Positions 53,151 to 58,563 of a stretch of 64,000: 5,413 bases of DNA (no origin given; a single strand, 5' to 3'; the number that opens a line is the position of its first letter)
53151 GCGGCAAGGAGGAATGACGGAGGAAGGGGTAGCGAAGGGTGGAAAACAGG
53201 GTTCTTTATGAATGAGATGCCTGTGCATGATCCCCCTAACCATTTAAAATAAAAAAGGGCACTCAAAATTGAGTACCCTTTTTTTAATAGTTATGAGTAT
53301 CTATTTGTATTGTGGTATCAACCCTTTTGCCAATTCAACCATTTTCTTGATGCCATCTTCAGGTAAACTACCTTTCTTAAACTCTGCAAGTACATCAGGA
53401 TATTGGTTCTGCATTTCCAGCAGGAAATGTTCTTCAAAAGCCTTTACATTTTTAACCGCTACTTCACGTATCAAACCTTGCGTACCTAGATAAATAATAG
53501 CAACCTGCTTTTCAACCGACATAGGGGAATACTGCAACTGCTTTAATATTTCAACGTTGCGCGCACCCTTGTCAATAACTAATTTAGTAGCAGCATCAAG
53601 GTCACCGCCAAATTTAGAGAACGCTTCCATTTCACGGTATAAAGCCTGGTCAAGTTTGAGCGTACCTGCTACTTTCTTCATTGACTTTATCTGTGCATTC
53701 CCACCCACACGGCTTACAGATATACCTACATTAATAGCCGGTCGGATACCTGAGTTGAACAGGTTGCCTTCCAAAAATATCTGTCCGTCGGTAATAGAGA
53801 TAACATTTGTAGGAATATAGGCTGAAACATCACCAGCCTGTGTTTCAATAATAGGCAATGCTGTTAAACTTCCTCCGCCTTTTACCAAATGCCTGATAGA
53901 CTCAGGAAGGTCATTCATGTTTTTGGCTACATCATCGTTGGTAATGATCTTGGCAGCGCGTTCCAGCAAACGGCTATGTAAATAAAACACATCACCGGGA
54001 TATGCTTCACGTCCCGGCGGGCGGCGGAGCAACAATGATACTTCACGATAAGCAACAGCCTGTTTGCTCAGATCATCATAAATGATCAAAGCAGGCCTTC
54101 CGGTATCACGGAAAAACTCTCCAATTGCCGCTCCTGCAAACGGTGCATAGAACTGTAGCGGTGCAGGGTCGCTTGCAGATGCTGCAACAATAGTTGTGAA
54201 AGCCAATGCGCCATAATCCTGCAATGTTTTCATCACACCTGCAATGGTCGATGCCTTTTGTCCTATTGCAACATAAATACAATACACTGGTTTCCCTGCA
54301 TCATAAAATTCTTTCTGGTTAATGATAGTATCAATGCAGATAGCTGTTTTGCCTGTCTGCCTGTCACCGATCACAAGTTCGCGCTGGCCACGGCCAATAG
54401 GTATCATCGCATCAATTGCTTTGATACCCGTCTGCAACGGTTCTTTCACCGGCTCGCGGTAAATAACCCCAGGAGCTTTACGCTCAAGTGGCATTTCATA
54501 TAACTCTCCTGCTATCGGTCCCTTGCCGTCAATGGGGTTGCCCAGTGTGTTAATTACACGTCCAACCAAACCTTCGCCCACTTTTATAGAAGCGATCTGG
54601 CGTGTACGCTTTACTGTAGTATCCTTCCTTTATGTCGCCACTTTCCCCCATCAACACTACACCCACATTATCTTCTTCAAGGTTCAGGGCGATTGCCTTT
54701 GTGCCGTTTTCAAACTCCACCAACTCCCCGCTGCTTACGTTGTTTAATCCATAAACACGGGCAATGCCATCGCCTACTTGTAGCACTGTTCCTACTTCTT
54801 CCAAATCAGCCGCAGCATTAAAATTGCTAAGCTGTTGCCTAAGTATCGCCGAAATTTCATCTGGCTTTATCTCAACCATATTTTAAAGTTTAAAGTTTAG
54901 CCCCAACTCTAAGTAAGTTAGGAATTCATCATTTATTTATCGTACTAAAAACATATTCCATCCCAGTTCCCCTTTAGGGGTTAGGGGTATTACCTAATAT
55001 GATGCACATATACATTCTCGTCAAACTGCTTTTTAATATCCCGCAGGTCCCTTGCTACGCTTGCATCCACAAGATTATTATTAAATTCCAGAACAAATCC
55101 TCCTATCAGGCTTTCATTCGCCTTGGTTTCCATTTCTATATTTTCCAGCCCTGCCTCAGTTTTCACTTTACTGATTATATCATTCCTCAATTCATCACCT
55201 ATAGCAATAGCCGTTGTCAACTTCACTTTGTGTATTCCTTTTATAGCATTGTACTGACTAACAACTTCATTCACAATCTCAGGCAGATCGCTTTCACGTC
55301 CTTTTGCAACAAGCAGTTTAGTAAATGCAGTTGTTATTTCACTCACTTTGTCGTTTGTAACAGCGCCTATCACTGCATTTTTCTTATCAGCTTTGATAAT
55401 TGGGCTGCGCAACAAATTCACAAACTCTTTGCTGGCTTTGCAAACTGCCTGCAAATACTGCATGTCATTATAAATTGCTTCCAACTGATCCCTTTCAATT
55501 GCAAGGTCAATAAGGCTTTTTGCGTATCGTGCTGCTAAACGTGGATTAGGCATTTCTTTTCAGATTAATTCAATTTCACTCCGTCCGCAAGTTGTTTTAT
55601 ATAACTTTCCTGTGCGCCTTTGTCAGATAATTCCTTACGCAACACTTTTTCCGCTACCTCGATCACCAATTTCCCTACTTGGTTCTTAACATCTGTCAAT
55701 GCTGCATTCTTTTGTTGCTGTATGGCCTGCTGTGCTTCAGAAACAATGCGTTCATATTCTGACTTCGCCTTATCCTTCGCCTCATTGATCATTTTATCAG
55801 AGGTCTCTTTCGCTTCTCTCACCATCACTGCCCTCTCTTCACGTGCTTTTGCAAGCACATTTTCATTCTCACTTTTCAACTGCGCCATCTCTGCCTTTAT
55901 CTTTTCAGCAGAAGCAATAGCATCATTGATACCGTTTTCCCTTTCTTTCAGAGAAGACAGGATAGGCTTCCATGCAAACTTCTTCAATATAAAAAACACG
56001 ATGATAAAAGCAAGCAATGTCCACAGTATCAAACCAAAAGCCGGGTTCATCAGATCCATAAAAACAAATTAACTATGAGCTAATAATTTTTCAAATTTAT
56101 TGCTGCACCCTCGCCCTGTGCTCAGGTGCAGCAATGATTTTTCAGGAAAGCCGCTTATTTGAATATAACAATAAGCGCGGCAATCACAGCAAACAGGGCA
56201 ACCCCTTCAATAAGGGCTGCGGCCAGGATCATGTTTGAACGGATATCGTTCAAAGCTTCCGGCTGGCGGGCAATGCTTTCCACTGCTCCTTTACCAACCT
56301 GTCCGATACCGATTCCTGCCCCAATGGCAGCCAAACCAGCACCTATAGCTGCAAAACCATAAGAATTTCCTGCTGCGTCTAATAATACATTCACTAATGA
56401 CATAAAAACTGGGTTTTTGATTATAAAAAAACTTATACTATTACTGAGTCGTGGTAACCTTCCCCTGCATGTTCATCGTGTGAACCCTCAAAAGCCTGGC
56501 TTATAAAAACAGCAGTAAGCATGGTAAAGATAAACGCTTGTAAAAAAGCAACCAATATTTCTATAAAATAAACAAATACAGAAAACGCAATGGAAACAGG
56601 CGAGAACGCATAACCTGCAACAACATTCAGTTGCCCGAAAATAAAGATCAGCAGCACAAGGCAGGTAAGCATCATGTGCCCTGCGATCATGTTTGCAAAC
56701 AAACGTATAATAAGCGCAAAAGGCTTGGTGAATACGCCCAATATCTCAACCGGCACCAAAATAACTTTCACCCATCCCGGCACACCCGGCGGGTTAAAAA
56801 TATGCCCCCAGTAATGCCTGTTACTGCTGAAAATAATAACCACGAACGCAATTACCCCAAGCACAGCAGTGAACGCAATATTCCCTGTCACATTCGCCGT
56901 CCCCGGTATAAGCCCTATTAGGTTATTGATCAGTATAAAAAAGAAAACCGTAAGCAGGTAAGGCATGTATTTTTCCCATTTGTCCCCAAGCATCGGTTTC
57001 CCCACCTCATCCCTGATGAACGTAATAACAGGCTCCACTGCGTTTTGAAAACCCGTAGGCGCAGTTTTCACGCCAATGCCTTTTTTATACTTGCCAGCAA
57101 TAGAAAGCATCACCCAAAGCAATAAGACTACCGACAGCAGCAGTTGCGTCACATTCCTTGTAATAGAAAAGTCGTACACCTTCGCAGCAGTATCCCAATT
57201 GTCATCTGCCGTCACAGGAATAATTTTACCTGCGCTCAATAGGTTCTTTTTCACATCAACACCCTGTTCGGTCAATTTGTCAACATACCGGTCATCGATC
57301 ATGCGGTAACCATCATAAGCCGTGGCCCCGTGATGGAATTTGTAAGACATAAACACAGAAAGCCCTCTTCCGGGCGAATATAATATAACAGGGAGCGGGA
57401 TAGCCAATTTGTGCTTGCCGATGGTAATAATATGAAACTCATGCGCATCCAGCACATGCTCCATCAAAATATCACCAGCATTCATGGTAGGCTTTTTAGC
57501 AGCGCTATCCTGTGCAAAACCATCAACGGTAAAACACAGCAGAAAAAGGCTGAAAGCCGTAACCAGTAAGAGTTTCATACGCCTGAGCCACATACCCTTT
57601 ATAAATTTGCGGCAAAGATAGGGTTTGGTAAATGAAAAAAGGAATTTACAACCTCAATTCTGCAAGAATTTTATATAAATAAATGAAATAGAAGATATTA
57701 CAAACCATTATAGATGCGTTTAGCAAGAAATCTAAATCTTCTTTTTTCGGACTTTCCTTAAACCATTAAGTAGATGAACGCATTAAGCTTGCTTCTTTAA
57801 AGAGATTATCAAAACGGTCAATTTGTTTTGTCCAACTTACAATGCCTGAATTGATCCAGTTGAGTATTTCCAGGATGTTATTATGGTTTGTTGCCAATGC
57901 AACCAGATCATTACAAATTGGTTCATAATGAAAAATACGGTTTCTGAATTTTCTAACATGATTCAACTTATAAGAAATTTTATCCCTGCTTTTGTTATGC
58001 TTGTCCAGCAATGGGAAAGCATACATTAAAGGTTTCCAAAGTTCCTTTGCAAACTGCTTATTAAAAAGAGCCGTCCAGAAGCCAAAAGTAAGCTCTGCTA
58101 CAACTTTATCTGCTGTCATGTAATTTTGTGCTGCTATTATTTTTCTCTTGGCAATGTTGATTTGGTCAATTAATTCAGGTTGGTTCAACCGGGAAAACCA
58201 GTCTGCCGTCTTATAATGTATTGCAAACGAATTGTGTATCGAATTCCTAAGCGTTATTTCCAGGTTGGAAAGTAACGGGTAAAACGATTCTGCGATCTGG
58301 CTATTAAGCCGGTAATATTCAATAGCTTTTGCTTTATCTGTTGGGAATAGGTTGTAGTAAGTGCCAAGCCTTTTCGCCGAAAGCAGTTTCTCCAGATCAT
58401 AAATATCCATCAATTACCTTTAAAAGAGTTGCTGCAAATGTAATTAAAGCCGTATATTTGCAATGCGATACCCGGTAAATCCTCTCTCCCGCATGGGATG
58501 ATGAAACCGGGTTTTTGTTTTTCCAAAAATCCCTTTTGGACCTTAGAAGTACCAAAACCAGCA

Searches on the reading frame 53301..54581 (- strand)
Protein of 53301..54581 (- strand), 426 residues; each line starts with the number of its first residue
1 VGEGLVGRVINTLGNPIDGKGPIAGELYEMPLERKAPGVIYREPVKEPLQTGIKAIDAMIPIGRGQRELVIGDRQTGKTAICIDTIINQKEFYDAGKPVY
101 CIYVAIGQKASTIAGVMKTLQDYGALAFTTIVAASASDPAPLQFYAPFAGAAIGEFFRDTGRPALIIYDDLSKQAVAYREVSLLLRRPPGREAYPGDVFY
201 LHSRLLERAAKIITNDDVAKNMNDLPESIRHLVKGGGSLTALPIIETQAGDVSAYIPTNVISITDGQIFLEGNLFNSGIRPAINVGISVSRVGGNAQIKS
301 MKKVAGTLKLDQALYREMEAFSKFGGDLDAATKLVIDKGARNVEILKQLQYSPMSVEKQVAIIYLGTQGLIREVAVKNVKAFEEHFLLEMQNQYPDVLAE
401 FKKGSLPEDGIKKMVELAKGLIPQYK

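Call 59: search_protein_families(library=pfam, proteins=[window:53301-54581:-], max_evalue=0.001)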
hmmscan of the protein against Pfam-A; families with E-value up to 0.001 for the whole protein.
window:53301-54581:- (426 aa): 2 families
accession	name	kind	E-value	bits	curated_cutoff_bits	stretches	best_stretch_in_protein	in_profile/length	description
PF00006.31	ATP-synt_ab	-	2e-74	250.3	29.5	1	52-290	1-213/213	ATP synthase alpha/beta family, nucleotide-binding domain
PF00306.32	ATP-synt_ab_C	-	3.2e-40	137.8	27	1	297-416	1-121/126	ATP synthase alpha/beta chain, C terminal domain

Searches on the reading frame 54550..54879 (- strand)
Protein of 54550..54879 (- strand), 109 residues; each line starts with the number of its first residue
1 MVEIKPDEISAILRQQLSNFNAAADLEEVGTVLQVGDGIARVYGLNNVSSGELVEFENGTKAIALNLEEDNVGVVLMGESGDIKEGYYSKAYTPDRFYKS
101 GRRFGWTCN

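Call 59: search_protein_families(library=pfam, proteins=[window:54550-54879:-], max_evalue=0.001)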
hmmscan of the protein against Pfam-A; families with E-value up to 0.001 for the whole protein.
window:54550-54879:- (109 aa): 1 family
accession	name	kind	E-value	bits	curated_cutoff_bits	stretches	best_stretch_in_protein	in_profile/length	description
PF02874.29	ATP-synt_ab_N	-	1.2e-16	61.4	20.9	1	27-86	3-62/69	ATP synthase alpha/beta family, beta-barrel domain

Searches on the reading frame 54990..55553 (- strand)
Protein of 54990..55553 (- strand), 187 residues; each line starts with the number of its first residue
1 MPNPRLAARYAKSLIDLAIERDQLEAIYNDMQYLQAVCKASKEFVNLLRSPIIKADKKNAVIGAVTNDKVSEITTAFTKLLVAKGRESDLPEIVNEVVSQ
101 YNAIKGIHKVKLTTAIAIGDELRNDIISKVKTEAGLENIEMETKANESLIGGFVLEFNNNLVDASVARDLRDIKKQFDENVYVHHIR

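Call 59: search_protein_families(library=pfam, proteins=[window:54990-55553:-], max_evalue=0.001)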
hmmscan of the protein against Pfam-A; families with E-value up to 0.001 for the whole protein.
window:54990-55553:- (187 aa): 1 family
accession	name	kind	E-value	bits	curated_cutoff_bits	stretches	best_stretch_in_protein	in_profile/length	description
PF00213.23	OSCP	-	6.1e-40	137.5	22.3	1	7-176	2-171/172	ATP synthase delta (OSCP) subunit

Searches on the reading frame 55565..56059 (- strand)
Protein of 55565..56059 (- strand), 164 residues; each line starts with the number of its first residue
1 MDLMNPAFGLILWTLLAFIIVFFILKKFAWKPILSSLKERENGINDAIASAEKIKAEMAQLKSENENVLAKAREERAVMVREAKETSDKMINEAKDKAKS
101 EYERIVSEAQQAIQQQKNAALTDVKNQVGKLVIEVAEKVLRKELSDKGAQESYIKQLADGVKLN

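Call 59: search_protein_families(library=pfam, proteins=[window:55565-56059:-], max_evalue=0.001)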
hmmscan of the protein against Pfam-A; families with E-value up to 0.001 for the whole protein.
window:55565-56059:- (164 aa): 3 families
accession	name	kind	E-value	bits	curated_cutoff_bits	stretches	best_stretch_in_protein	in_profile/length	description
PF00430.23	ATP-synt_B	-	2.4e-29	102.5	28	1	11-140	2-131/132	ATP synthase B/B' CF(0)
PF02326.20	YMF19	-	4.9e-05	24.5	22.6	1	11-74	12-73/84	Plant ATP synthase F0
PF03036.21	Perilipin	-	0.00044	19.8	33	1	31-142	62-171/403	Perilipin family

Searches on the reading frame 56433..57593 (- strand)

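Call 59: search_protein_families(library=pfam, proteins=[window:56433-57593:-], max_evalue=0.001)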
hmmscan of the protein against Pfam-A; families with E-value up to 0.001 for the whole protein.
window:56433-57593:- (386 aa): 1 family
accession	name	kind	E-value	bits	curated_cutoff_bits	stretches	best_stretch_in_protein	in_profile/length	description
PF00119.25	ATP-synt_A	-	7.7e-58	196.3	33.9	1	152-365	5-217/217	ATP synthase A chain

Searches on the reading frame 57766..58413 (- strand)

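Call 59: search_protein_families(library=pfam, proteins=[window:57766-58413:-], max_evalue=0.001)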
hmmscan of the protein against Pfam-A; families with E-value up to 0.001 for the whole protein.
window:57766-58413:- (215 aa): 1 family
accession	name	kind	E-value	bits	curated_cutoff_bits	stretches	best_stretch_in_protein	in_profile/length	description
PF07751.16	Abi_2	-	0.0005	20.8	25.6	0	17-167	24-183/184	Abi-like protein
